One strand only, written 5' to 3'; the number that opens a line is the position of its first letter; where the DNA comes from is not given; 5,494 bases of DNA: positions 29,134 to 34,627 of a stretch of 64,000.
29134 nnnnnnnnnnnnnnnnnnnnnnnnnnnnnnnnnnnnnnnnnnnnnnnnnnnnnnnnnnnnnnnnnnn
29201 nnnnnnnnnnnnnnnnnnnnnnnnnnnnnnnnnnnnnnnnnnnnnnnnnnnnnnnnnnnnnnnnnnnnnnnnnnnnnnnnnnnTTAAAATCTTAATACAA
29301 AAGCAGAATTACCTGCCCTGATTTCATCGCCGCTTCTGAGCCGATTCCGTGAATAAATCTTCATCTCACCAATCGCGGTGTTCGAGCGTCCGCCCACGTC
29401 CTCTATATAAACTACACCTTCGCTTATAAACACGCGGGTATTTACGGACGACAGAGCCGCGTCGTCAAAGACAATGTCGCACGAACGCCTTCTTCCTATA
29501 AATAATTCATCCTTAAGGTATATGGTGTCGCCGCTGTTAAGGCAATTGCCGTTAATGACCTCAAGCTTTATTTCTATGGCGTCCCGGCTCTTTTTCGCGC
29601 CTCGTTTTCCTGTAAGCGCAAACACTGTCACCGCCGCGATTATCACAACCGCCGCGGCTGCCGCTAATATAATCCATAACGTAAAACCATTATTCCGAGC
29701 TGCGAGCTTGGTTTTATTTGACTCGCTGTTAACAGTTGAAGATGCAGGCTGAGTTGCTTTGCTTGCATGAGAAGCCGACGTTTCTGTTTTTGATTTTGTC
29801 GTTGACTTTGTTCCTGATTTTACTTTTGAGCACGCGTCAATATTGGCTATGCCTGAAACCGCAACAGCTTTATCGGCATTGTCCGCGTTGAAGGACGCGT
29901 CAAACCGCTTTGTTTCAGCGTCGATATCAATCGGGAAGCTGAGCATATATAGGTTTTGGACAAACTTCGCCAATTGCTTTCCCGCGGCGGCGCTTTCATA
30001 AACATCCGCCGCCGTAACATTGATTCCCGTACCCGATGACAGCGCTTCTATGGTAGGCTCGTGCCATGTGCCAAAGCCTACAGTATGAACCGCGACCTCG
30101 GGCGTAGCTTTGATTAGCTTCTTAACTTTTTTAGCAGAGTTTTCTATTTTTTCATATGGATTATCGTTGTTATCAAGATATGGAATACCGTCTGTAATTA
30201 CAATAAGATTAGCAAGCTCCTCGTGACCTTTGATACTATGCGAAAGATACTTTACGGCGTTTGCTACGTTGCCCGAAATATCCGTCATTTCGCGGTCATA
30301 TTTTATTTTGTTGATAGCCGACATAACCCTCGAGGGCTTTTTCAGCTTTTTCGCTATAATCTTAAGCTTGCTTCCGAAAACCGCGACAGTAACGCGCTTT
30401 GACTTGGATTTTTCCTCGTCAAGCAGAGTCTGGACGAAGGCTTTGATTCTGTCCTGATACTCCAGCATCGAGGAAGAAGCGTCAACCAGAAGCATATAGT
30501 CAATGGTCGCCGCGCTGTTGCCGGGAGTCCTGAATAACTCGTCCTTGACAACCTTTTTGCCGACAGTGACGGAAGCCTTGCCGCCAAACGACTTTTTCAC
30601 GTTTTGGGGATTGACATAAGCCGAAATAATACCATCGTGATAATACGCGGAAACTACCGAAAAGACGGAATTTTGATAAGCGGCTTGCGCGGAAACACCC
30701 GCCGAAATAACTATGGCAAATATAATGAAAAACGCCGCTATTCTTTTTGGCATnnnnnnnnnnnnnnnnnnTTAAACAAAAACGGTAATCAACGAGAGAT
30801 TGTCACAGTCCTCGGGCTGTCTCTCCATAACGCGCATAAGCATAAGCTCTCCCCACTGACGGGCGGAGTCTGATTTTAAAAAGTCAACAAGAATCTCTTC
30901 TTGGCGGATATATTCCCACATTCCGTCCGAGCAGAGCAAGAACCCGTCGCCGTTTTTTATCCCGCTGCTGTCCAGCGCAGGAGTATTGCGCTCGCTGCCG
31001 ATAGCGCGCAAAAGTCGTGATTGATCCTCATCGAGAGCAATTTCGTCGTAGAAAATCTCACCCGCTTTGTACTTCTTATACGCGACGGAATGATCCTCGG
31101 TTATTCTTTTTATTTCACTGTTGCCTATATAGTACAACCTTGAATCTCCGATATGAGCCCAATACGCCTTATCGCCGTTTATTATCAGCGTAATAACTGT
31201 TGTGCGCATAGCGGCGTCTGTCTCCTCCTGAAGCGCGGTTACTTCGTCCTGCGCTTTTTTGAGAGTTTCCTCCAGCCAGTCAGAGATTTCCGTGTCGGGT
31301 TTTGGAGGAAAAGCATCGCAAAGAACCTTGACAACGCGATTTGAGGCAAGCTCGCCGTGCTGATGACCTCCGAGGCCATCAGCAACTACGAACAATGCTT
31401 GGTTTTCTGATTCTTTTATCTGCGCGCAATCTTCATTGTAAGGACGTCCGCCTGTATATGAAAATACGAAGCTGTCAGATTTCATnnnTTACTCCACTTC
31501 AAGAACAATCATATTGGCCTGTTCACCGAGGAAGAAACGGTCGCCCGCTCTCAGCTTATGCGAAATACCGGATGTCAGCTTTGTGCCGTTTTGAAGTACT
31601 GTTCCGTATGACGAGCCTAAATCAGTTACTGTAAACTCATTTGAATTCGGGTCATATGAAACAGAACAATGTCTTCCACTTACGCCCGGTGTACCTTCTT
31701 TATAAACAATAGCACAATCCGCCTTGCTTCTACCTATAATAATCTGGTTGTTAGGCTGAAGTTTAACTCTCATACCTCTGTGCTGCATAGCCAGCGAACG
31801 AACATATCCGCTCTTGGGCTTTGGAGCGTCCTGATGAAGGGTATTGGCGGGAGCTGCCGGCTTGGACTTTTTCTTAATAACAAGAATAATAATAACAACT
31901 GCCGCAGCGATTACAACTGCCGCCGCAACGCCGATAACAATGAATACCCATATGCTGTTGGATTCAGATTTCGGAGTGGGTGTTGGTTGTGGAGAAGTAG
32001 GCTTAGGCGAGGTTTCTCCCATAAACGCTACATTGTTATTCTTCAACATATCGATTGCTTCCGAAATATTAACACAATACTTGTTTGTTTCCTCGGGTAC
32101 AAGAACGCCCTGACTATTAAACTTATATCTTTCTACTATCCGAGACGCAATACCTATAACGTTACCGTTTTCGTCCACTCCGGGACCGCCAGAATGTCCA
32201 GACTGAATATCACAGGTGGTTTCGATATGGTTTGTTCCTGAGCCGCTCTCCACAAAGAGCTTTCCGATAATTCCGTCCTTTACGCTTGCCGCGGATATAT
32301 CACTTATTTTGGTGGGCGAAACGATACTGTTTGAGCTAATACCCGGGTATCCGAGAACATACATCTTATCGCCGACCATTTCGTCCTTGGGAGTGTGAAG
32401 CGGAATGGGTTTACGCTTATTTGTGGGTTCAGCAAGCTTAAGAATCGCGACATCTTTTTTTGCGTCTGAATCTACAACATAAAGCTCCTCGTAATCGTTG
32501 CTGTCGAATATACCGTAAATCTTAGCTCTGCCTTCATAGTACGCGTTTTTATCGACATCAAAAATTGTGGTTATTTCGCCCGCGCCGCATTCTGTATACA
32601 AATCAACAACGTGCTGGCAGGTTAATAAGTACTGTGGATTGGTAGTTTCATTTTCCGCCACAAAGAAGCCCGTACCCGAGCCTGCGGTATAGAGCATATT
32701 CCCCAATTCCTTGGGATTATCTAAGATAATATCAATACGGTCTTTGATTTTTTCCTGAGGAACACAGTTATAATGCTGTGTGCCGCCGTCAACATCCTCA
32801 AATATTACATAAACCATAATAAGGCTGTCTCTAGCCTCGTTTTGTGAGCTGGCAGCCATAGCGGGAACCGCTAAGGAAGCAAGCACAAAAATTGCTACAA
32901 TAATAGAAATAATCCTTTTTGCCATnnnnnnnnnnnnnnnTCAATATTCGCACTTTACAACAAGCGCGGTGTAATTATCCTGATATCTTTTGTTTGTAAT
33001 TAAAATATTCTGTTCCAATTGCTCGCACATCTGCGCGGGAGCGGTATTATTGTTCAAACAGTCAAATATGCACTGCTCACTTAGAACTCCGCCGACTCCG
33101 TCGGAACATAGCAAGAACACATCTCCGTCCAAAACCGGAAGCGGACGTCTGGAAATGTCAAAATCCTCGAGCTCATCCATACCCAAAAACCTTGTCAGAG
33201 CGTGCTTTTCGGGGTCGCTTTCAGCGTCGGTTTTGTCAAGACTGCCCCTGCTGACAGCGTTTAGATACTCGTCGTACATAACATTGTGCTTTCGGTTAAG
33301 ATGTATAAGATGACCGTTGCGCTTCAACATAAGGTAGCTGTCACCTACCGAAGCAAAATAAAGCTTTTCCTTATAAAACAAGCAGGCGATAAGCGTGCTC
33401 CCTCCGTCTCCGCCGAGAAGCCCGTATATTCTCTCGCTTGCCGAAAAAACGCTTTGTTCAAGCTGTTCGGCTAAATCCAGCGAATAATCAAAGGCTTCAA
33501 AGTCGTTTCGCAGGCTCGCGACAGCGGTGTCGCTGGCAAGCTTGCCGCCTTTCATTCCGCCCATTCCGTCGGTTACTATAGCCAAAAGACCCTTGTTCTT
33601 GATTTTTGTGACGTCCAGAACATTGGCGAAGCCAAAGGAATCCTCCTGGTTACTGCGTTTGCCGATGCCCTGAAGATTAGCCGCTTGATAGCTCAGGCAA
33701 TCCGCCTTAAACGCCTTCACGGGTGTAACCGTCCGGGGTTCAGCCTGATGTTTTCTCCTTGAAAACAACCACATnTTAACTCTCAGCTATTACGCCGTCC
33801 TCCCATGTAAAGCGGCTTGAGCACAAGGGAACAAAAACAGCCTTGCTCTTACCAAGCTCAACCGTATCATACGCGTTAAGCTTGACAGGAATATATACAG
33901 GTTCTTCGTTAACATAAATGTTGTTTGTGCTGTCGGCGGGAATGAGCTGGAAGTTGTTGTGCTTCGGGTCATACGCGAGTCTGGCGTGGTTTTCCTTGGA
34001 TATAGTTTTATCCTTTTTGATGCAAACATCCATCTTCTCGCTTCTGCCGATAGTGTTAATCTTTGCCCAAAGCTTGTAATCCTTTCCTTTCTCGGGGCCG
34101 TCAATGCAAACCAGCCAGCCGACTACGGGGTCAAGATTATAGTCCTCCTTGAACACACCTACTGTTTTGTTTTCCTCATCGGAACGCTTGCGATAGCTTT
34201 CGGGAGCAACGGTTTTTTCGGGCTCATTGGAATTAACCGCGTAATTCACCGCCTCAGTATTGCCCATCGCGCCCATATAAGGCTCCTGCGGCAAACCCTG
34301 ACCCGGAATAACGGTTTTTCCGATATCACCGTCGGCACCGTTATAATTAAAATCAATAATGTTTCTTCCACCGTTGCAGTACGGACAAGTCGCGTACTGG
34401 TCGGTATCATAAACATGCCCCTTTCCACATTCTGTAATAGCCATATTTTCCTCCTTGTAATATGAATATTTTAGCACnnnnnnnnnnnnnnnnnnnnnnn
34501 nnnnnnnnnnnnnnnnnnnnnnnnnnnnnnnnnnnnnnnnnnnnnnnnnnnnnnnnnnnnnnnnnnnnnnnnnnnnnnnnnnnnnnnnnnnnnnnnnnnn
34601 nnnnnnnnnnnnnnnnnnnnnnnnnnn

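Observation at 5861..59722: Shared ~95-aa Lys-rich C-terminal module on four unrelated secreted proteins: candidate dockerin-independent surface-anchoring signal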

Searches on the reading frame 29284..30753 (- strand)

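Call 27: search_protein_families(library=pfam, proteins=[window:29284-30753:-], max_evalue=0.001)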
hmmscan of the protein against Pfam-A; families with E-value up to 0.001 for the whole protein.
window:29284-30753:- (489 aa): 4 families
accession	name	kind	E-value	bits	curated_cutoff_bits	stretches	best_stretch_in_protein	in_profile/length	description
PF13519.12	VWA_2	-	1.1e-10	42.5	27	1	87-189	2-106/107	von Willebrand factor type A domain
PF00498.31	FHA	-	9.4e-09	36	20.7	1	419-481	3-67/67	FHA domain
PF16697.10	Yop-YscD_cpl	-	8.9e-08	32.7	33.2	1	399-487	2-90/94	Inner membrane component of T3SS, cytoplasmic domain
PF05762.20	VWA_CoxE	-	2.5e-06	27.5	26.4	1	71-190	45-160/222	VWA domain containing CoxE-like protein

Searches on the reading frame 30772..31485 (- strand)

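Call 27: search_protein_families(library=pfam, proteins=[window:30772-31485:-], max_evalue=0.001)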
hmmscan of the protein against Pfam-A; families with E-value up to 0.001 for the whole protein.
window:30772-31485:- (237 aa): 2 families
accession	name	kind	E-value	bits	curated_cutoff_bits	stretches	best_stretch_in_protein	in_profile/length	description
PF13672.11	PP2C_2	-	4e-16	59.6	24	1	17-204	12-189/209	Protein phosphatase 2C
PF00481.26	PP2C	-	1.1e-12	48.6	20.3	1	24-135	29-143/255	Protein phosphatase 2C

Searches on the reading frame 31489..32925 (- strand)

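Call 27: search_protein_families(library=pfam, proteins=[window:31489-32925:-], max_evalue=0.001)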
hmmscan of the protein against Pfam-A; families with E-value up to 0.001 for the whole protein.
window:31489-32925:- (478 aa): 3 families
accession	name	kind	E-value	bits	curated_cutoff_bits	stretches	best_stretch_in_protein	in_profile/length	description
PF13365.12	Trypsin_2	-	7.4e-23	82.3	27.6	1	84-259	1-144/144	Trypsin-like peptidase domain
PF00498.31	FHA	-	9.3e-14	52.1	20.7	1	395-467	1-67/67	FHA domain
PF00089.32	Trypsin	-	1.5e-11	45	20.6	1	96-263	33-198/220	Trypsin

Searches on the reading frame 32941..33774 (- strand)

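Call 27: search_protein_families(library=pfam, proteins=[window:32941-33774:-], max_evalue=0.001)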
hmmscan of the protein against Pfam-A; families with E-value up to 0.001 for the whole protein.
window:32941-33774:- (277 aa): 3 families
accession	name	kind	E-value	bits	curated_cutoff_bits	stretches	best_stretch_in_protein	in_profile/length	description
PF13672.11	PP2C_2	-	1.9e-11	44.3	24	1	45-231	14-178/209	Protein phosphatase 2C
PF00481.26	PP2C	-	1.5e-08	35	20.3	1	41-165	13-142/255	Protein phosphatase 2C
PF07228.17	SpoIIE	-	0.00017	22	25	0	190-275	100-191/192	Stage II sporulation protein E (SpoIIE)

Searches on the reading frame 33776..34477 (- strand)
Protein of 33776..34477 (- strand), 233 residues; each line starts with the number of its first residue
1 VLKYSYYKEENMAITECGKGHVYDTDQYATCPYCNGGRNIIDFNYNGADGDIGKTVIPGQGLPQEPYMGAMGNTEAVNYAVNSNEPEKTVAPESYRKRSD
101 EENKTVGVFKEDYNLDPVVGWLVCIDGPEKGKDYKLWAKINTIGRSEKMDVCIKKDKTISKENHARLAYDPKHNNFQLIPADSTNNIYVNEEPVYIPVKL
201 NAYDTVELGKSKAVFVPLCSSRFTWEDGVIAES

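Call 27: search_protein_families(library=pfam, proteins=[window:33776-34477:-], max_evalue=0.001)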
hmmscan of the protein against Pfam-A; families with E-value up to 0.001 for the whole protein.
window:33776-34477:- (233 aa): 2 families
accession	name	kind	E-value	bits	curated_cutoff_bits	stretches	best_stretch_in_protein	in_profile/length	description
PF00498.31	FHA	-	1.4e-10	41.9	20.7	1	142-209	2-67/67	FHA domain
PF16697.10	Yop-YscD_cpl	-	1.3e-07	32.2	33.2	1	125-216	3-91/94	Inner membrane component of T3SS, cytoplasmic domain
